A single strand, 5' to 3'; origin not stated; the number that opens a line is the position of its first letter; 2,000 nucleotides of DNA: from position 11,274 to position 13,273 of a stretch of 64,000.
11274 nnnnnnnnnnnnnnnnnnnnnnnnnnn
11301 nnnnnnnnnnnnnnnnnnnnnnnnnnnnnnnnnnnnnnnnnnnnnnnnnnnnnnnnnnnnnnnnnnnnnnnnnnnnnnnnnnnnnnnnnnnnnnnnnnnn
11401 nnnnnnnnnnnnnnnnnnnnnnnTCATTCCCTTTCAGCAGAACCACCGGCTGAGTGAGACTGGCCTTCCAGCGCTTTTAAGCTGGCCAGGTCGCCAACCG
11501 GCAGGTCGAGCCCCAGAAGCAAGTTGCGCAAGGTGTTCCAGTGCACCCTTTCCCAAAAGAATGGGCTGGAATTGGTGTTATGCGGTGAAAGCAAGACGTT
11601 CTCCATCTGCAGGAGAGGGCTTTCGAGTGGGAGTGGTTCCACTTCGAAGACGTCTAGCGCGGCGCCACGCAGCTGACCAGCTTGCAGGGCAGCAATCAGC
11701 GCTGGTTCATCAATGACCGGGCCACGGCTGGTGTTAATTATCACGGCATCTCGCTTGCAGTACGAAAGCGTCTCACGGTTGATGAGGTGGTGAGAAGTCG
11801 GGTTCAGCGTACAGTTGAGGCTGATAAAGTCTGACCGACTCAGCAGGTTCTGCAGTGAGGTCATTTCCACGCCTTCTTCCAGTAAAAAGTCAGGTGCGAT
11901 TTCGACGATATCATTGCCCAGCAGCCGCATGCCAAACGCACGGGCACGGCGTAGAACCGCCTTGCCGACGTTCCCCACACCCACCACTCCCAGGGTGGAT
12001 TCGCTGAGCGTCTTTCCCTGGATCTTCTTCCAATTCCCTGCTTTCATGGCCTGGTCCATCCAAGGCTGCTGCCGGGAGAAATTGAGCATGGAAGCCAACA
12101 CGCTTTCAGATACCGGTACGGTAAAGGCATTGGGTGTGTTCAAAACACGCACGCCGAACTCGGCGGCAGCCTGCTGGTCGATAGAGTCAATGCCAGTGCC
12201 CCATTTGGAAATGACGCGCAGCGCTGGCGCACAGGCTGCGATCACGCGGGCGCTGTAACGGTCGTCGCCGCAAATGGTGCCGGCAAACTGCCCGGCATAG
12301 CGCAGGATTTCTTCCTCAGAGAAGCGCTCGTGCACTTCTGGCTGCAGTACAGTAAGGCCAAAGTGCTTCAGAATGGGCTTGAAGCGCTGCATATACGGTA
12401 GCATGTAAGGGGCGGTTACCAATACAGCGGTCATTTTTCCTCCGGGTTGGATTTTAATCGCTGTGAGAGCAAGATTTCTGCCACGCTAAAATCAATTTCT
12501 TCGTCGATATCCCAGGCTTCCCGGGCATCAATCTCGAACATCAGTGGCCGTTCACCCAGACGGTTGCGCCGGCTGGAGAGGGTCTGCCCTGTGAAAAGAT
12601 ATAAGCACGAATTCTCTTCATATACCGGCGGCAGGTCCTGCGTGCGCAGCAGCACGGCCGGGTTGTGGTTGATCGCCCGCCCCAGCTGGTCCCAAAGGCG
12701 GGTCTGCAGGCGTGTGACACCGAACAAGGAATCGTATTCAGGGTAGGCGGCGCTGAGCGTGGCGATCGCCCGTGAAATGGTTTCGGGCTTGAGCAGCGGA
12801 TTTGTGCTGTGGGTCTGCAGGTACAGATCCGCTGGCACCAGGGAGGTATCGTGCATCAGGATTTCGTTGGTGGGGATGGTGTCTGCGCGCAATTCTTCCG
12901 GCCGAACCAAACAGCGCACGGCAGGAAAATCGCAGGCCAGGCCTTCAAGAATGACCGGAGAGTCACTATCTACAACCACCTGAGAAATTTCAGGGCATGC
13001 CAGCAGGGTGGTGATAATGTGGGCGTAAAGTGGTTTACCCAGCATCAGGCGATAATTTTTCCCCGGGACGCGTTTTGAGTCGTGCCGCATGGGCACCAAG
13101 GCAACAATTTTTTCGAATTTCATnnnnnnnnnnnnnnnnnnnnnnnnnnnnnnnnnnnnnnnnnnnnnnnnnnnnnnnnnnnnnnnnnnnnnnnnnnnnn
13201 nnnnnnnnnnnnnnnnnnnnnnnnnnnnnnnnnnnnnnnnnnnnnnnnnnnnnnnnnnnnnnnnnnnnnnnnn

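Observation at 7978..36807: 29-kb, 28-gene single-strand glycan locus: two NeuB synthases, three CMP-sugar synthetase homologues, Wzm/Wzt export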

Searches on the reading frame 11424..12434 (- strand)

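Call 4: search_protein_families(library=pfam, proteins=[window:11424-12434:-], max_evalue=0.001)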
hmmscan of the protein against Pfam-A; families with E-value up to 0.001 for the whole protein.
window:11424-12434:- (336 aa): 2 families
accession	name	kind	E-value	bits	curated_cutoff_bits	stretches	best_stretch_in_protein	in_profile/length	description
PF02826.25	2-Hacid_dh_C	-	4.8e-58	195.9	25.1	1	113-286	1-177/178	D-isomer specific 2-hydroxyacid dehydrogenase, NAD binding domain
PF00389.36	2-Hacid_dh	-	9.7e-13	48.4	24.6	1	19-183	12-103/134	D-isomer specific 2-hydroxyacid dehydrogenase, catalytic domain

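Call 7: search_protein_families(library=ncbifam, proteins=[window:11424-12434:-], max_evalue=0.00001)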
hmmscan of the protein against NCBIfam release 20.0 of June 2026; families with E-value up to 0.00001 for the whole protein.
window:11424-12434:- (336 aa): 21 families
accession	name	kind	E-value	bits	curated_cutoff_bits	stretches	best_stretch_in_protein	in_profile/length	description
TIGR01327.1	PGDH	equivalog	2.4e-57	194.9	454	1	31-289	22-281/525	phosphoglycerate dehydrogenase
NF009714.1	PRK13243.1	equivalog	2.3e-49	168.5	455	1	67-289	63-293/332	glyoxylate reductase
NF011938.0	PRK15409.1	equivalog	1e-44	152.9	492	1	49-286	45-286/324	glyoxylate/hydroxypyruvate reductase GhrB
NF005069.0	PRK06487.1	equivalog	2.7e-43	148.2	448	1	62-290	61-292/320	2-hydroxyacid dehydrogenase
NF008759.0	PRK11790.1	equivalog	2.4e-42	145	404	1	63-288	69-296/410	phosphoglycerate dehydrogenase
NF041369.1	Dhydh_Halo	equivalog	3.9e-42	144.5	400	1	80-290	64-276/305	D-2-hydroxyacid dehydrogenase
NF005387.0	PRK06932.1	equivalog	2.3e-39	135.2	492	1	63-287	57-288/314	2-hydroxyacid dehydrogenase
NF006263.0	PRK08410.1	equivalog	8.7e-36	123.9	389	1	69-286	61-284/311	D-2-hydroxyacid dehydrogenase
NF000492.1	vanH_gen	exception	1.4e-35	122.9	540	1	33-266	27-255/312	D-lactate dehydrogenase VanH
NF005750.0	PRK07574.1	equivalog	7e-33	114.2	329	1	67-288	110-336/386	NAD-dependent formate dehydrogenase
NF000112.1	vanH-Amyco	exception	3.1e-30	105.6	625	1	29-266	52-284/348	VanH-AOV family D-lactate dehydrogenase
NF001309.0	PRK00257.1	equivalog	6.4e-29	101.1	434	1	73-268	60-239/379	4-phosphoerythronate dehydrogenase PdxB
NF000128.1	vanH-Sc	exception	2.9e-28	98.9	650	1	72-266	87-275/337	D-lactate dehydrogenase VanH-Sc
NF000371.1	vanH_Agroup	exception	3.1e-28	98.9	700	1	67-266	67-260/322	VanH-A/VanH-Pt family D-lactate dehydrogenase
NF000151.1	vanH-Ac1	exception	8.4e-27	94.4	750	1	70-266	101-291/351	D-lactate dehydrogenase VanH-Ac1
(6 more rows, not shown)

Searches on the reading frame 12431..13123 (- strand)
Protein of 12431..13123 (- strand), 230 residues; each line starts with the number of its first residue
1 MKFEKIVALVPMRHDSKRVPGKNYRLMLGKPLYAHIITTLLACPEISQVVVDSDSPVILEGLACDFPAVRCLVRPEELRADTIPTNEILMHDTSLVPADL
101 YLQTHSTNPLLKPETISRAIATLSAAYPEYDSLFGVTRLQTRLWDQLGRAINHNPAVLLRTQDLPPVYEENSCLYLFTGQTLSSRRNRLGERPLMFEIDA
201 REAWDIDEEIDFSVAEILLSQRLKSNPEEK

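Call 4: search_protein_families(library=pfam, proteins=[window:12431-13123:-], max_evalue=0.001)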
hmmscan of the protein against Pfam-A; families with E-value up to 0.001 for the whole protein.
window:12431-13123:- (230 aa): 1 family
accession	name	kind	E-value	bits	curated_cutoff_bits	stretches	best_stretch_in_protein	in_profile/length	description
PF02348.25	CTP_transf_3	-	1.6e-30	107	22.6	1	7-210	1-203/217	Cytidylyltransferase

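Call 7: search_protein_families(library=ncbifam, proteins=[window:12431-13123:-], max_evalue=0.00001)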
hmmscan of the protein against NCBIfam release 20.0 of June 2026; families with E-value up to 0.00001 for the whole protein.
window:12431-13123:- (230 aa): 4 families
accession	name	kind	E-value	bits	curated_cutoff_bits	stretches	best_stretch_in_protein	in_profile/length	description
TIGR03584.1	PseF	equivalog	8.3e-23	81.2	205.7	1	7-219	1-220/222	pseudaminic acid cytidylyltransferase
NF003952.0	PRK05450.1-5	subfamily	2e-07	30.4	193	1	5-125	2-118/250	3-deoxy-manno-octulosonate cytidylyltransferase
NF009905.0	PRK13368.1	subfamily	4.5e-07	29.5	255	1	5-124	2-115/243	3-deoxy-manno-octulosonate cytidylyltransferase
NF003950.0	PRK05450.1-3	subfamily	1e-06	28.3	234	1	5-131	2-124/248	3-deoxy-manno-octulosonate cytidylyltransferase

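Call 51: search_solved_structures(query=window:12431-13123:-, max_evalue=0.00001)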
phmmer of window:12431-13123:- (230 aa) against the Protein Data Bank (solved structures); distinct sequences matched with E-value up to 0.00001: 7.
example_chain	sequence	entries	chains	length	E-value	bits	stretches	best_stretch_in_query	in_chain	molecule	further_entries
9t4z_A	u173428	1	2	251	3.9e-13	52.7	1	5-215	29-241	PpNeuA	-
1qwj_A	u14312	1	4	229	1.1e-09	41.4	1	6-216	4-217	cytidine monophospho-N-acetylneuraminic acid synthetase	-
6ifd_A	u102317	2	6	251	2.9e-08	36.8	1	5-210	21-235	CMP-N-acetylneuraminate Synthetase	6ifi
1eyr_A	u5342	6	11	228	4.4e-08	36.2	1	6-221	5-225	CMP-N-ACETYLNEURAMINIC ACID SYNTHETASE | N-acylneuraminate cytidylyltransferase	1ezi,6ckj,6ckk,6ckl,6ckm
9ftb_A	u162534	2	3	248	5.7e-08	35.8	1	7-217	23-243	NeuA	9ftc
1gq9_A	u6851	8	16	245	1e-06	31.7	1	5-118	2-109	3-DEOXY-MANNO-OCTULOSONATE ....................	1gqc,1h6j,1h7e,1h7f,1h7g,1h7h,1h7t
3jtj_A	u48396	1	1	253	1.1e-06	31.6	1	6-125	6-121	3-deoxy-manno-octulosonate cytidylyltransferase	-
